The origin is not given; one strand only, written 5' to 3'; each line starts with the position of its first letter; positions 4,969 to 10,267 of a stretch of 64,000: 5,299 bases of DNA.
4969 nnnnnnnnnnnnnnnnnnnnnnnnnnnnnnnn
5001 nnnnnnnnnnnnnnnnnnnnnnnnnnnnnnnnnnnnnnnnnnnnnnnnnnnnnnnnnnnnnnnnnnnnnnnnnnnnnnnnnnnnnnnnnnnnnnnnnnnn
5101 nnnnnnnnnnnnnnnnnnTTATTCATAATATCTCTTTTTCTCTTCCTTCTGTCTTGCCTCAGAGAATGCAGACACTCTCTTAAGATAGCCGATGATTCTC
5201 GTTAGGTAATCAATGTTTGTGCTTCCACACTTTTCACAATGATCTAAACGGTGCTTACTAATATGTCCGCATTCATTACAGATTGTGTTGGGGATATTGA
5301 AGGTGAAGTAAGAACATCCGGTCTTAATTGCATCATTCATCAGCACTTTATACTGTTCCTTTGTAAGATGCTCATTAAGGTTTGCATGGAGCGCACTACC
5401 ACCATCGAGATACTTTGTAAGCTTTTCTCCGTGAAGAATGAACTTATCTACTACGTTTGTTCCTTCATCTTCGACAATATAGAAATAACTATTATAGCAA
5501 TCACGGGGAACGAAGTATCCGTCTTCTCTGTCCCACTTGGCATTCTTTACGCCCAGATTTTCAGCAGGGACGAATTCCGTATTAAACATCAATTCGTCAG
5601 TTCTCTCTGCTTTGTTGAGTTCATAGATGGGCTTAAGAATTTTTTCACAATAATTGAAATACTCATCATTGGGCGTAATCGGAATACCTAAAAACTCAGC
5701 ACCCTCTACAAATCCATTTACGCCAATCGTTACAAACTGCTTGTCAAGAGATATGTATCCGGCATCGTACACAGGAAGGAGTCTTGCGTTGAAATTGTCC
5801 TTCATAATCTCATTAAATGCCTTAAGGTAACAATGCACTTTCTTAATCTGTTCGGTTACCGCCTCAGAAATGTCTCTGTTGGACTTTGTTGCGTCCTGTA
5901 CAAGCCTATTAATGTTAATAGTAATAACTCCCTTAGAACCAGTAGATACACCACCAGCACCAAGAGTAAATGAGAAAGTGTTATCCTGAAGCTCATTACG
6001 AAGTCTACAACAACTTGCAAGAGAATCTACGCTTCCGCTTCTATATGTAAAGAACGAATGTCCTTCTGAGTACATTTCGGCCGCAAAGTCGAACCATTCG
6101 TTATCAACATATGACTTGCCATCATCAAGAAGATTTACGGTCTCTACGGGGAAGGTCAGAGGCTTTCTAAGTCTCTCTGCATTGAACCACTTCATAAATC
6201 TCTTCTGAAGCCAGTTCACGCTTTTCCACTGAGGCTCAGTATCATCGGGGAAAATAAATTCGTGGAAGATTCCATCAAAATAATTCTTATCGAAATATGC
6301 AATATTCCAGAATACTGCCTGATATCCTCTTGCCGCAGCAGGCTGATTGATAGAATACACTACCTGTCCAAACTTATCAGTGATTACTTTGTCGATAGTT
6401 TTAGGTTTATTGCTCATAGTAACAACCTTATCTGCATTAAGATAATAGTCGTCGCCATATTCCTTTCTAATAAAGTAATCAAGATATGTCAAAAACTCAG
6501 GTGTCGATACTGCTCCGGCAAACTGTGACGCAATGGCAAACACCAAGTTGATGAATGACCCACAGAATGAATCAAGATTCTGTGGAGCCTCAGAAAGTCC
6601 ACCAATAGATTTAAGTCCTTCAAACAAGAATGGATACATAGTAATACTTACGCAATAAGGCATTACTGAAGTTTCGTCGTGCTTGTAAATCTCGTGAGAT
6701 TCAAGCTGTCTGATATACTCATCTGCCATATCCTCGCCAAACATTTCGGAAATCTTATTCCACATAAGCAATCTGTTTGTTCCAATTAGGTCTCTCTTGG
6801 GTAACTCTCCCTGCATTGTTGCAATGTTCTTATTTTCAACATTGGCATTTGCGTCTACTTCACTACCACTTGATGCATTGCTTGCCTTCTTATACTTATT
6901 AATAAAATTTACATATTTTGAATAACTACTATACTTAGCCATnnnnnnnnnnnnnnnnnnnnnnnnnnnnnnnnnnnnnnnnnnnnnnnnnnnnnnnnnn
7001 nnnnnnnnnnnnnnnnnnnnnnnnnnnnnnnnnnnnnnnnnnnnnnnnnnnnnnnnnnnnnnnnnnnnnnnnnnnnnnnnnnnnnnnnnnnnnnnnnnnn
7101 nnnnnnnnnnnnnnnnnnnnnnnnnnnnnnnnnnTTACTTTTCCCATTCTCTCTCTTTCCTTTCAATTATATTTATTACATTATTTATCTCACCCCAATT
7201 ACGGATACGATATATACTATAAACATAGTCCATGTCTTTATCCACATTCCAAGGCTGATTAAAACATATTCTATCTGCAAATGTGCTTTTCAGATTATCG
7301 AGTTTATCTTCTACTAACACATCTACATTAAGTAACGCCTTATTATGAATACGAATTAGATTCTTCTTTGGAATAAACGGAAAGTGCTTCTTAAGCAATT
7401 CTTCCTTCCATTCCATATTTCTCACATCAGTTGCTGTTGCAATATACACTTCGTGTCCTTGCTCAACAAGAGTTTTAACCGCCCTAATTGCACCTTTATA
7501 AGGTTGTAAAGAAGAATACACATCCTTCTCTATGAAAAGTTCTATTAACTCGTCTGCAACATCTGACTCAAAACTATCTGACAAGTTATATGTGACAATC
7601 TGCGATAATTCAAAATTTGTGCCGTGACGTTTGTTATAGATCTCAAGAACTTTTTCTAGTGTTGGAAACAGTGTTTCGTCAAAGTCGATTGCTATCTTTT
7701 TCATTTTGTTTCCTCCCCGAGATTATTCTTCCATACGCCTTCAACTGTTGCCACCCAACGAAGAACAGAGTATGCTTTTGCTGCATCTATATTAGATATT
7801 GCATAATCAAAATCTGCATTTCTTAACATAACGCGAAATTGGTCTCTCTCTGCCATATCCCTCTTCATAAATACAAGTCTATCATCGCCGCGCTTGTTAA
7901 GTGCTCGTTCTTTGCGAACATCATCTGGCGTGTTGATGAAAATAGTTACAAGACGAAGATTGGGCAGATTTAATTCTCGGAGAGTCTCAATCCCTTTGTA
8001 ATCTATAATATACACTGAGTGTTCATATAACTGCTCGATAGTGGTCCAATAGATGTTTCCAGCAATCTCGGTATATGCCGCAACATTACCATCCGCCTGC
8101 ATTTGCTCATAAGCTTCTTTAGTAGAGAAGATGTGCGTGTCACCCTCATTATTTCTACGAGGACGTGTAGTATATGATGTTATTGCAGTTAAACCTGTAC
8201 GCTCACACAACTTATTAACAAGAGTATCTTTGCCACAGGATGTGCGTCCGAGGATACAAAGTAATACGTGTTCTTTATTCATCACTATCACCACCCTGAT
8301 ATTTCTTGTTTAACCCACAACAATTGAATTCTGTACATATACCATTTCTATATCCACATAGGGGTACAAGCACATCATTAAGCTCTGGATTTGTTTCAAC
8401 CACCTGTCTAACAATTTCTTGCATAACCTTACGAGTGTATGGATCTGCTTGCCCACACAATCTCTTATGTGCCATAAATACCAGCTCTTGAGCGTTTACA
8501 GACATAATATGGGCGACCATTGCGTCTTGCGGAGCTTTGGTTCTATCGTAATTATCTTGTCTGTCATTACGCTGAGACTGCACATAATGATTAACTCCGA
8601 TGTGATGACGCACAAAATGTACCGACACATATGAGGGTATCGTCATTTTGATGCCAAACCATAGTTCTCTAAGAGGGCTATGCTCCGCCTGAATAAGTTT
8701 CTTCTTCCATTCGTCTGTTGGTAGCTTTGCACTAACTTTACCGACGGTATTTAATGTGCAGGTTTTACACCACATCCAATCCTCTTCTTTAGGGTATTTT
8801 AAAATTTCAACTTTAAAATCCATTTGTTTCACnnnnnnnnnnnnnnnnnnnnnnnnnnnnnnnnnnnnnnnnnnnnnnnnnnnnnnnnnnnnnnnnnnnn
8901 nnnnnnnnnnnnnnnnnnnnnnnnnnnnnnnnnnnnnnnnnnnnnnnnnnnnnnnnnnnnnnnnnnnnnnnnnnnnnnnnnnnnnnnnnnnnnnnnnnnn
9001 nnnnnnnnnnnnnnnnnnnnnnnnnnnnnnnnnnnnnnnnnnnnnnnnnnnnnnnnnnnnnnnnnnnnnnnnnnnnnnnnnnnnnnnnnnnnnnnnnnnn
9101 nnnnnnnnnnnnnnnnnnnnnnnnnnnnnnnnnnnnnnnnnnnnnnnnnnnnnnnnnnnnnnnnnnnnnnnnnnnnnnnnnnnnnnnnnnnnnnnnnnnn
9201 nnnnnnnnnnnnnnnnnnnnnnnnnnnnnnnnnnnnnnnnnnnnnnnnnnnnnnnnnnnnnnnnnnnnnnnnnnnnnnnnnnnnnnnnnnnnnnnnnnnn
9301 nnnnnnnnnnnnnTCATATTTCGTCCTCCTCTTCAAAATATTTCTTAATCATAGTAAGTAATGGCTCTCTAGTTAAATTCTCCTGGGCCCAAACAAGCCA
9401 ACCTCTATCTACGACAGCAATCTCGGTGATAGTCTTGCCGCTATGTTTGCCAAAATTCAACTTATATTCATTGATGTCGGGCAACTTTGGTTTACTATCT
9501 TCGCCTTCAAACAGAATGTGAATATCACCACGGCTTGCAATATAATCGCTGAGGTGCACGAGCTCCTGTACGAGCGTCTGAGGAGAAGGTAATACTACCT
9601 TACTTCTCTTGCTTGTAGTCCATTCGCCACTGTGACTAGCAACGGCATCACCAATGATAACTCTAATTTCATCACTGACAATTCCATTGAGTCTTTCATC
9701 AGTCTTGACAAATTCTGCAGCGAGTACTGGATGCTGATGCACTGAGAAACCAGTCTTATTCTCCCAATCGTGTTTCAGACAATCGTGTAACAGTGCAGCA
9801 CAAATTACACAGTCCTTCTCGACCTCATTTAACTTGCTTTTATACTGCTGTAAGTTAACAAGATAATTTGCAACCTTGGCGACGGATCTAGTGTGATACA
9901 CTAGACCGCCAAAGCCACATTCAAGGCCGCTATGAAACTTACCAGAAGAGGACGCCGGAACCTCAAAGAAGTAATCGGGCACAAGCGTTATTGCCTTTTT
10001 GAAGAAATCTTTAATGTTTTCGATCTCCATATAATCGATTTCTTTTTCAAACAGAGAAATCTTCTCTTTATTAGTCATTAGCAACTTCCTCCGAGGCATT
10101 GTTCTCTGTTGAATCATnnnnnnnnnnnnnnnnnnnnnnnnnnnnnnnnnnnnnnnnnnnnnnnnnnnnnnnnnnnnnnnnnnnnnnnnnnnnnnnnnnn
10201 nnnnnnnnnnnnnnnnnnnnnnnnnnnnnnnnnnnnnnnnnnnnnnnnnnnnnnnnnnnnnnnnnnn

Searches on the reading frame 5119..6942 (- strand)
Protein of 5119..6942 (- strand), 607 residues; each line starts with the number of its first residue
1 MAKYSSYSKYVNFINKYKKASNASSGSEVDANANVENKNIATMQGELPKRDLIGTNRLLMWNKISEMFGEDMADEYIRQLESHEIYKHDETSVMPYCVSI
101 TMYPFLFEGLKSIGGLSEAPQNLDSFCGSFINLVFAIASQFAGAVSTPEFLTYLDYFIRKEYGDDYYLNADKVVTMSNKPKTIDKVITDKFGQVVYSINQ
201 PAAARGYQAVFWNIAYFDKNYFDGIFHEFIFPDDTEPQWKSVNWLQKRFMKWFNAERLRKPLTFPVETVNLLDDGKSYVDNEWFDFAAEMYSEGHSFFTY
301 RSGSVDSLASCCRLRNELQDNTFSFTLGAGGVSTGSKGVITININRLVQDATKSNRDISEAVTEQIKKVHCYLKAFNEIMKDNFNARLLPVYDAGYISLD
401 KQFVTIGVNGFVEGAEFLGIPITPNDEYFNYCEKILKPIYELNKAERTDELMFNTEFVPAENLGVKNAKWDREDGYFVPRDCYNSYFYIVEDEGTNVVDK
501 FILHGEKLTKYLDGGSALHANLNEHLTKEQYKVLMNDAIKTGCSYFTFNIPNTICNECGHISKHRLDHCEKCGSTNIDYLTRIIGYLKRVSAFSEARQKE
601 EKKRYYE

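Call 30: search_protein_families(library=pfam, proteins=[window:5119-6942:-], max_evalue=0.001)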
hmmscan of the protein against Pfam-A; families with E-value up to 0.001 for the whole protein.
window:5119-6942:- (607 aa): 1 family
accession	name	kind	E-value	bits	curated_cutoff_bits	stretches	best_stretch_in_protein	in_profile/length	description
PF13597.11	NRDD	-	2.6e-100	337.2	26.2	1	52-605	8-560/562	Anaerobic ribonucleoside-triphosphate reductase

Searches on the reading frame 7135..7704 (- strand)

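Call 30: search_protein_families(library=pfam, proteins=[window:7135-7704:-], max_evalue=0.001)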
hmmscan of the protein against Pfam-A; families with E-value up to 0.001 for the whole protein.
window:7135-7704:- (189 aa): 3 families
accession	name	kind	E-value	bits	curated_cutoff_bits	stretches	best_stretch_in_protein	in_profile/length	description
PF06941.18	NT5C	-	1.6e-27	97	24.8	1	4-179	4-175/180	5' nucleotidase, deoxy (Pyrimidine), cytosolic type C protein (NT5C)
PF13419.12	HAD_2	-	0.00011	22.8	23.8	0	7-111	4-125/178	Haloacid dehalogenase-like hydrolase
PF00702.32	Hydrolase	-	0.00023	22.1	26.4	0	44-99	78-130/191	haloacid dehalogenase-like hydrolase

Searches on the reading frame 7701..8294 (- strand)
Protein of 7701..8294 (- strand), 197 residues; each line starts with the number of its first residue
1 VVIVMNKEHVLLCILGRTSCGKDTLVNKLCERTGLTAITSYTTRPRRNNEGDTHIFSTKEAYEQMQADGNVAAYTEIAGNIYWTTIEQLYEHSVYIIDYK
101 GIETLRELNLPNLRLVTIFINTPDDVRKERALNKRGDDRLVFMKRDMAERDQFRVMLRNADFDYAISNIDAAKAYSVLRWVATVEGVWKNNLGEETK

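Call 30: search_protein_families(library=pfam, proteins=[window:7701-8294:-], max_evalue=0.001)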
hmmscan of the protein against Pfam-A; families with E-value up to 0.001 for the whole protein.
window:7701-8294:- (197 aa): 2 families
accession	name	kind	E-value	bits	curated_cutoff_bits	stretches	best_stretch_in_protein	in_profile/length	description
PF00625.27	Guanylate_kin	-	6.6e-12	45.9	25.2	1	12-178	5-175/182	Guanylate kinase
PF01926.29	MMR_HSR1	-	0.0006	20.3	21.9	0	13-52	3-42/113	50S ribosome-binding GTPase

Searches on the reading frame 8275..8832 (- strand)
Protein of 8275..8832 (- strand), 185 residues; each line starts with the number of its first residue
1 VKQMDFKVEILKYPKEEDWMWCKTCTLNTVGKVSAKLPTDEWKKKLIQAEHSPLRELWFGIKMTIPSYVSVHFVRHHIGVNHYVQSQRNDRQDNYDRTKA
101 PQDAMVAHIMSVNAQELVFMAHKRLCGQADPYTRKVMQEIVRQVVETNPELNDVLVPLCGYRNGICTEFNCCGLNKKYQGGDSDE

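Call 30: search_protein_families(library=pfam, proteins=[window:8275-8832:-], max_evalue=0.001)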
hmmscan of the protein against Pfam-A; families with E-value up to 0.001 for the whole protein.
window:8275-8832:- (185 aa): 1 family
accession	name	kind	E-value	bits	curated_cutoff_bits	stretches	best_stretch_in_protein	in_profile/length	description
PF02511.20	Thy1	-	2.8e-08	34.2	24.8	1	101-149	142-190/191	Thymidylate synthase complementing protein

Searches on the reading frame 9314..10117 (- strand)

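Call 30: search_protein_families(library=pfam, proteins=[window:9314-10117:-], max_evalue=0.001)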
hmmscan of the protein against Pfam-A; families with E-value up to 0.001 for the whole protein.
window:9314-10117:- (267 aa): 2 families
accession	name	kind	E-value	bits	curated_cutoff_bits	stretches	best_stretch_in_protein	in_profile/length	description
PF01966.28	HD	-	4.7e-10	40.2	22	1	73-194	2-114/116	HD domain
PF20600.3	ExoX-like_C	-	1.5e-05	24.7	26.5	1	220-248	1-29/30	Exodeoxyribonuclease X-like C-terminal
